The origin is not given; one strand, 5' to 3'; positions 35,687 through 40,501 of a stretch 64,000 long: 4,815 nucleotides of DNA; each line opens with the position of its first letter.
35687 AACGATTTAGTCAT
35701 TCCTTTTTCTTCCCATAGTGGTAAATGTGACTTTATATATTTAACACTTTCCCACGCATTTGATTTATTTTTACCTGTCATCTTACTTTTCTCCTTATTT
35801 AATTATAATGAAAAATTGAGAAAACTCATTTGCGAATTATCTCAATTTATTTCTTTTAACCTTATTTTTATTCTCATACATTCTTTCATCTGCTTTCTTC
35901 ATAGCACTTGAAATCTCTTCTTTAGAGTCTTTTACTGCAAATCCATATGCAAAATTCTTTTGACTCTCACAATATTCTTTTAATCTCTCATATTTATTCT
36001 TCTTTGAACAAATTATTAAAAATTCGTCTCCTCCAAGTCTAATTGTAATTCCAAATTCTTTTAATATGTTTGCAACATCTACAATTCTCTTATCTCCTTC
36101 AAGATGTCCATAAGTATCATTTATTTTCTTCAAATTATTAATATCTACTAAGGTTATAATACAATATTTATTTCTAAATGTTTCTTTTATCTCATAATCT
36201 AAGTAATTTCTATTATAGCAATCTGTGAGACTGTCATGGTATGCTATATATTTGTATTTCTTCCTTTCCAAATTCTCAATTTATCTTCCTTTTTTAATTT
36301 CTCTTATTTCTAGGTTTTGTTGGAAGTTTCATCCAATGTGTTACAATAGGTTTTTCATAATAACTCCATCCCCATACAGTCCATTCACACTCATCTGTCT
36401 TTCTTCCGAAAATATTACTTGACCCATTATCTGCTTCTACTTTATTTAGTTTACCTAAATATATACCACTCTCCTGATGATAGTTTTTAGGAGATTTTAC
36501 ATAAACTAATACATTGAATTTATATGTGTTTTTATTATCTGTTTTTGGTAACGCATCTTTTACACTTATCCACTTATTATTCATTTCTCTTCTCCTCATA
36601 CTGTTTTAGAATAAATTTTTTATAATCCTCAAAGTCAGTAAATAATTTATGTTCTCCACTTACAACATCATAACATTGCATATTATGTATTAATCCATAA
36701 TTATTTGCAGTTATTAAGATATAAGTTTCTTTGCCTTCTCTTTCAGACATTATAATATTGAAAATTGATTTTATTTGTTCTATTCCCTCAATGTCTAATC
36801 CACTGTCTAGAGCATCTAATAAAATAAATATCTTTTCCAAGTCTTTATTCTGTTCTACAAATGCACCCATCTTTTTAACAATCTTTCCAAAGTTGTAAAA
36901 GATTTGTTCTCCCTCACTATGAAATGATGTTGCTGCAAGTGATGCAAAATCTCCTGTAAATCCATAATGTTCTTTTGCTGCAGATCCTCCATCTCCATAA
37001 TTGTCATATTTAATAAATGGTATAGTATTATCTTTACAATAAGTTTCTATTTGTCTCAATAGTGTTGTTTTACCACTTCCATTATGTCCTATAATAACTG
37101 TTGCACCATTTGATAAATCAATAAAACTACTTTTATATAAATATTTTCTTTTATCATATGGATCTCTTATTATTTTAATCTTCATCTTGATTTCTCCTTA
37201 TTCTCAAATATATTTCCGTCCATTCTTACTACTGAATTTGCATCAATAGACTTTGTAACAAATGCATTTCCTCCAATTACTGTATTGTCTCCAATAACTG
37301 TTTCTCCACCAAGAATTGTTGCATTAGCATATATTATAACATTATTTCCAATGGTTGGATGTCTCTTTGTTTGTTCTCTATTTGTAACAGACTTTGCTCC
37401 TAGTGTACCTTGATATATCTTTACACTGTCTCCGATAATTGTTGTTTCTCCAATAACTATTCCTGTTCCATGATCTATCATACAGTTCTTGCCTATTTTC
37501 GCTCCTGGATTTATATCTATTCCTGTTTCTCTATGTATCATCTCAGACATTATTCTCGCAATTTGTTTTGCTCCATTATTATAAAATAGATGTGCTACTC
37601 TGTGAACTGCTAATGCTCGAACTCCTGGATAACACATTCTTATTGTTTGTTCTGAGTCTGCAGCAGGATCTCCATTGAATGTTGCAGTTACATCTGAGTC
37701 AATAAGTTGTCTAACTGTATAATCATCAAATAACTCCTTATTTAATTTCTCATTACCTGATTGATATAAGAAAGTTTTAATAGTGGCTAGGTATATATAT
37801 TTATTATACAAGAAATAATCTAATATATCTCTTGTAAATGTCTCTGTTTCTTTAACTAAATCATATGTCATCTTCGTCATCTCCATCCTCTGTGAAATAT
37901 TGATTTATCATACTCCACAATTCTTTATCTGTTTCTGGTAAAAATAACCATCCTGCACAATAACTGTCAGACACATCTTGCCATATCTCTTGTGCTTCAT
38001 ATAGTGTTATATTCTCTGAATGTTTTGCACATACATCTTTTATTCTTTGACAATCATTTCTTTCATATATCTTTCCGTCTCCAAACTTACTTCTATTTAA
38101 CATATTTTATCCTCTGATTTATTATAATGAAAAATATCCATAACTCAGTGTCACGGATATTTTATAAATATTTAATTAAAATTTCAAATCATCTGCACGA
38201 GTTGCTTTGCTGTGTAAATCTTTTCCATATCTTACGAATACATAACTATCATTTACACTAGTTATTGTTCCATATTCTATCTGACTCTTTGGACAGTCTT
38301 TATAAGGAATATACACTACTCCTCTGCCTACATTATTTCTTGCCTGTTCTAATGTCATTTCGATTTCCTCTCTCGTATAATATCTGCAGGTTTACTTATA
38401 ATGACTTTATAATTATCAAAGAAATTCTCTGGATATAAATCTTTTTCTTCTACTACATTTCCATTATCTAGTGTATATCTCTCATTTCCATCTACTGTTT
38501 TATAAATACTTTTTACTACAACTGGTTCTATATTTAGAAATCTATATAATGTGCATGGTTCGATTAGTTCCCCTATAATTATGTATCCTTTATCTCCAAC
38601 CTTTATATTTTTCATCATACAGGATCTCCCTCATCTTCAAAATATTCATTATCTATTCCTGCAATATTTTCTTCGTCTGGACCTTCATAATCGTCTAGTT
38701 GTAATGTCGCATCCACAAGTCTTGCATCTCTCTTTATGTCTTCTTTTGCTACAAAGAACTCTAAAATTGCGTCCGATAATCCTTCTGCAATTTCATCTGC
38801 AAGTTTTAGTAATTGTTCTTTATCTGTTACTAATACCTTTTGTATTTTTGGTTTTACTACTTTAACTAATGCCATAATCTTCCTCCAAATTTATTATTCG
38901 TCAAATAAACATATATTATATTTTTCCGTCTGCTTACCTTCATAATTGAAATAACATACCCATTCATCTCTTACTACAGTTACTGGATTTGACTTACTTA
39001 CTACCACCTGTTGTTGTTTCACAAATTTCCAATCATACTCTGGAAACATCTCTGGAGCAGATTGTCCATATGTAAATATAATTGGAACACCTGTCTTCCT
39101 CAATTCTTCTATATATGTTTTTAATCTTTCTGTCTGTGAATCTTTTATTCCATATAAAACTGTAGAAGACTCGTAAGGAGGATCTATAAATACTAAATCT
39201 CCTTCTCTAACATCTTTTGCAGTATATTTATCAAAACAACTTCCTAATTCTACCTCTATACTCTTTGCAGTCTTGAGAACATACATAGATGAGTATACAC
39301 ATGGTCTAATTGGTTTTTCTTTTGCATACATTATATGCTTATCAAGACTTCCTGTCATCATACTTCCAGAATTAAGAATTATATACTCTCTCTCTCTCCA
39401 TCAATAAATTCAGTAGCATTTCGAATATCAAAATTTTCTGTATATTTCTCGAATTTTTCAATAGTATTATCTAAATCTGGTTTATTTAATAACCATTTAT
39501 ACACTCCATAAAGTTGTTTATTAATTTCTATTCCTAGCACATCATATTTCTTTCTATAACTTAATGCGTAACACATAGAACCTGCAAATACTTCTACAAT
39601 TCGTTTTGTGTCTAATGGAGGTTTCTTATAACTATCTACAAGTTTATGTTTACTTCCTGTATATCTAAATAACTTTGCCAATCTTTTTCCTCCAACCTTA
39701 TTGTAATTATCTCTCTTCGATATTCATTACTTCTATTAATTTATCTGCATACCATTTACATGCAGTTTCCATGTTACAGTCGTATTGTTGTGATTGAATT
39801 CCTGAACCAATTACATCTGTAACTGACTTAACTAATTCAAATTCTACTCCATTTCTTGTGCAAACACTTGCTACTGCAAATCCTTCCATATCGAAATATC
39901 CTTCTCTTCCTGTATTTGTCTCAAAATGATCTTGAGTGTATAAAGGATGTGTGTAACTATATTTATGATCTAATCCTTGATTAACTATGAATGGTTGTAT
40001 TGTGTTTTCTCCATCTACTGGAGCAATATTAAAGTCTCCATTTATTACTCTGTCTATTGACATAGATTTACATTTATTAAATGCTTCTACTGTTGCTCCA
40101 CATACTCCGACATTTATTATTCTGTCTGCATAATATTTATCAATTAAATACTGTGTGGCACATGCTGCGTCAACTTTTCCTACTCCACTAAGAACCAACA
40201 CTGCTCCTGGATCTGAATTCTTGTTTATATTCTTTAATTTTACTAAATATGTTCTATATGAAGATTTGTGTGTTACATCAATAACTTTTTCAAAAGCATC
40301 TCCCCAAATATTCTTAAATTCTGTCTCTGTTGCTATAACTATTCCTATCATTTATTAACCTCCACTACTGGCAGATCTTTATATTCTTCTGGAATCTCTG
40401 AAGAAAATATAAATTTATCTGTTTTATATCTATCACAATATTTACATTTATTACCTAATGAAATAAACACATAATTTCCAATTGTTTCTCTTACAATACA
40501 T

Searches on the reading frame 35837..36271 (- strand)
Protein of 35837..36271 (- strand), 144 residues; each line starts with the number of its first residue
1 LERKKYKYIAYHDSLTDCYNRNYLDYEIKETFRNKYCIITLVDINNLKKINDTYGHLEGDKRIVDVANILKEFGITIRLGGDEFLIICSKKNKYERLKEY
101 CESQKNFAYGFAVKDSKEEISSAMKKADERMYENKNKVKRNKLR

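Call 68: search_protein_families(library=pfam, proteins=[window:35837-36271:-], max_evalue=0.001)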
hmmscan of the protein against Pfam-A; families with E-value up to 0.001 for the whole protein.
window:35837-36271:- (144 aa): 1 family
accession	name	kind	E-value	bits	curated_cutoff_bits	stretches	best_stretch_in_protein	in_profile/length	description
PF00990.26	GGDEF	-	9.7e-24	84.4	23.8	1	10-139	1-159/161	Diguanylate cyclase, GGDEF domain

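Call 72: search_protein_families(library=ncbifam, proteins=[window:35837-36271:-], max_evalue=0.001)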
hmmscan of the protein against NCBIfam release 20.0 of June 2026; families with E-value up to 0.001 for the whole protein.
window:35837-36271:- (144 aa): 19 families
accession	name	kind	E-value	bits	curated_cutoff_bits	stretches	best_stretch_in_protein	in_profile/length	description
NF007423.1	PRK09966.1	equivalog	2.3e-23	82.7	325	1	3-135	232-390/390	diguanylate cyclase DgcN/YfiN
TIGR00254.1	GGDEF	domain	1.6e-21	76.7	37.4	1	8-99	3-103/168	diguanylate cyclase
NF040885.1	diguan_DgcJ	equivalog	9.5e-19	67.5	500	1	13-140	344-491/493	diguanylate cyclase DgcJ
NF007380.0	PRK09894.1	equivalog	7.8e-17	61.6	256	1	9-136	128-278/296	diguanylate cyclase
NF038266.1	diguan_SiaD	equivalog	1.4e-16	60.7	290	1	5-137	89-247/252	biofilm regulation diguanylate cyclase SiaD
NF007135.0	PRK09581.1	equivalog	8.9e-16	57.7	474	1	9-137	291-447/457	PleD family two-component system response regulator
NF007474.0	PRK10060.1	equivalog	3.8e-14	51.8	782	1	5-93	232-327/663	cyclic di-GMP phosphodiesterase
NF047654.1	DiguCycDgcRLepto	equivalog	4.7e-13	48.7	500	1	7-93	130-225/295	diguanylate cyclase DgcR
NF051473.1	DigCycDgcsShew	equivalog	1.2e-12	47.8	400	1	10-136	135-282/291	diguanylate cyclase DgcS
NF052458.1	PhdiestGepA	equivalog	2e-12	46.1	1200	1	11-118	426-537/840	phosphodiesterase GepA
NF045675.1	PhdiestaseDibA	equivalog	1.9e-11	43.1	980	1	4-115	197-318/623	phosphodiesterase DibA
NF053781.1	cdiGMPphdstlr2612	equivalog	1.5e-10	39.4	1600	1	6-103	836-943/1268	Tlr1612 family c-di-GMP phosphodiesterase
NF007599.0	PRK10245.1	equivalog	7.7e-10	37.8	402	1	3-89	203-298/371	diguanylate cyclase AdrA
NF041606.1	dguan_cyc_DgcA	equivalog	1.1e-09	37.7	370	1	37-94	210-271/340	diguanylate cyclase DgcA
NF011955.1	PRK15426.1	equivalog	2.5e-09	35.9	408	1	6-94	394-491/564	cellulose biosynthesis regulator diguanylate cyclase DgcQ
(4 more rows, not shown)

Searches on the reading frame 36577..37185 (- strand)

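Call 68: search_protein_families(library=pfam, proteins=[window:36577-37185:-], max_evalue=0.001)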
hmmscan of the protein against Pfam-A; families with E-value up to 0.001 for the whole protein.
window:36577-37185:- (202 aa): 10 families
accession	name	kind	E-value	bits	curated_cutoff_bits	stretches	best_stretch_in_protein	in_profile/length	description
PF13175.12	AAA_15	-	4.5e-07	30.3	32.1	1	17-159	14-116/374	AAA ATPase domain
PF02463.25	SMC_N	-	3.1e-06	27.2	40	1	15-46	13-44/220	RecF/RecN/SMC N terminal domain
PF20720.3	nSTAND3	-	8.2e-06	26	27.2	0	26-67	17-58/155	Novel STAND NTPase 3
PF13476.12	AAA_23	-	9.9e-06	26.8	27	1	19-48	12-41/201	AAA domain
PF01637.24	ATPase_2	-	1.5e-05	25.3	33.2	1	29-168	23-162/225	ATPase domain predominantly from Archaea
PF13304.12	AAA_21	-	4.6e-05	24.1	27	0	29-44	2-17/304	AAA domain, putative AbiEii toxin, Type IV TA system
PF13401.12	AAA_22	-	0.00019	22.1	27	1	26-148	5-111/130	AAA domain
PF00005.33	ABC_tran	-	0.00025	22.1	25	1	28-48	13-33/137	ABC transporter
PF13555.12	AAA_29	-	0.00027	21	27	1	22-43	17-39/61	P-loop containing region of AAA domain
PF00004.35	AAA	-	0.00042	21.2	21.2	1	31-166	3-114/131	ATPase family associated with various cellular activities (AAA)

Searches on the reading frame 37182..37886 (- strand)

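Call 68: search_protein_families(library=pfam, proteins=[window:37182-37886:-], max_evalue=0.001)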
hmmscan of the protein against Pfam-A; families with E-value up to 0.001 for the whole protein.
window:37182-37886:- (234 aa): 2 families
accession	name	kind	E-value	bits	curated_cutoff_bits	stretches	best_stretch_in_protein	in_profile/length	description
PF00132.30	Hexapep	-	2e-10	40.4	27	1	176-212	1-36/36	Bacterial transferase hexapeptide (six repeats)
PF25084.1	LbH_EIF2B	-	1.6e-05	25.3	54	1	125-208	24-103/105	EIF2B subunit epsilon LbH domain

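Call 72: search_protein_families(library=ncbifam, proteins=[window:37182-37886:-], max_evalue=0.001)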
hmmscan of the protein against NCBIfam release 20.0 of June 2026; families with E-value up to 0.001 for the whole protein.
window:37182-37886:- (234 aa): 18 families
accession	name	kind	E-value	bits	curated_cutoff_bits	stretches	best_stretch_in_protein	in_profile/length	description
TIGR01172.1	cysE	equivalog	6.7e-49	166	210.65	1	63-220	2-156/162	serine O-acetyltransferase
NF041874.1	EPS_EpsC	equivalog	1.3e-43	148.6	150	1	63-220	2-156/168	serine O-acetyltransferase EpsC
NF008349.0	PRK11132.1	equivalog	4.3e-30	104.7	397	1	52-218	71-234/273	serine O-acetyltransferase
NF007564.0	PRK10191.1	equivalog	1.1e-10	41.2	196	1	109-220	47-151/162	colanic acid biosynthesis acetyltransferase WcaB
TIGR04016.1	WcaB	equivalog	1.7e-10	40.7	194.65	1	109-220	31-135/146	colanic acid biosynthesis acetyltransferase WcaB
TIGR03532.1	DapD_Ac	equivalog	2.4e-09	37.2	231.75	1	122-220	110-203/231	2,3,4,5-tetrahydropyridine-2,6-dicarboxylate N-acetyltransferase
NF007499.0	PRK10092.1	equivalog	7.1e-08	32.5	314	1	134-221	85-173/183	maltose O-acetyltransferase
NF002060.0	PRK00892.1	subfamily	8.1e-08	31.7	207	1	92-191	83-182/345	UDP-3-O-(3-hydroxymyristoyl)glucosamine N-acyltransferase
TIGR03570.1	NeuD_NnaD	subfamily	8.5e-07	28.8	160.8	1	125-220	114-196/202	NeuD/PglB/VioB family sugar acetyltransferase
TIGR01853.1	lipid_A_lpxD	equivalog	2e-06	27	242.5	1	92-191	76-173/325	UDP-3-O-(3-hydroxymyristoyl)glucosamine N-acyltransferase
NF007240.0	PRK09677.1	equivalog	2.8e-06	26.9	243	1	175-220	129-173/192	putative lipopolysaccharide biosynthesis O-acetyl transferase WbbJ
NF058585.1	HptprglPActTf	PfamEq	5.6e-06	26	300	1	143-221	78-150/172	heptaprenylglyceryl phosphate O-acetyltransferase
NF003657.0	PRK05289.1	equivalog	5.6e-05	22.4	226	0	141-211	80-158/264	acyl-ACP--UDP-N-acetylglucosamine O-acyltransferase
NF007076.0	PRK09527.1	equivalog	8.3e-05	22.1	347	0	173-219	128-173/203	galactoside O-acetyltransferase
NF007797.0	PRK10502.1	subfamily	0.00026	20.7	192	1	129-221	79-169/183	WcaF family extracellular polysaccharide biosynthesis acetyltransferase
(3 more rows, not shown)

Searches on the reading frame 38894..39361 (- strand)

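Call 68: search_protein_families(library=pfam, proteins=[window:38894-39361:-], max_evalue=0.001)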
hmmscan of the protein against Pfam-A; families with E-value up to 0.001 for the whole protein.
window:38894-39361:- (155 aa): 1 family
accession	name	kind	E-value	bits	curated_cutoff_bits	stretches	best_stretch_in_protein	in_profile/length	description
PF02086.21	MethyltransfD12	-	0.00043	20.5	22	1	43-99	165-230/253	D12 class N6 adenine-specific DNA methyltransferase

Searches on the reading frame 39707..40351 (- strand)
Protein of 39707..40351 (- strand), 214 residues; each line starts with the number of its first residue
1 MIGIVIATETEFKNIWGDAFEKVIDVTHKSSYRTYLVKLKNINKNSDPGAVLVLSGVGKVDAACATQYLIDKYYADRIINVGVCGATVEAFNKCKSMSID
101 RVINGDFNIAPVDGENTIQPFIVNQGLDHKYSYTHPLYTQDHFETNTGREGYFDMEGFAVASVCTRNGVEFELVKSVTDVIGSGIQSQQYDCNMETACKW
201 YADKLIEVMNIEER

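Call 68: search_protein_families(library=pfam, proteins=[window:39707-40351:-], max_evalue=0.001)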
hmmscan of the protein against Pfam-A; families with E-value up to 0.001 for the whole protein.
window:39707-40351:- (214 aa): 1 family
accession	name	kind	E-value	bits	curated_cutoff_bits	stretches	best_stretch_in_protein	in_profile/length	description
PF01048.26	PNP_UDP_1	-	4.9e-17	62.6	25.1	1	2-112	2-107/233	Phosphorylase superfamily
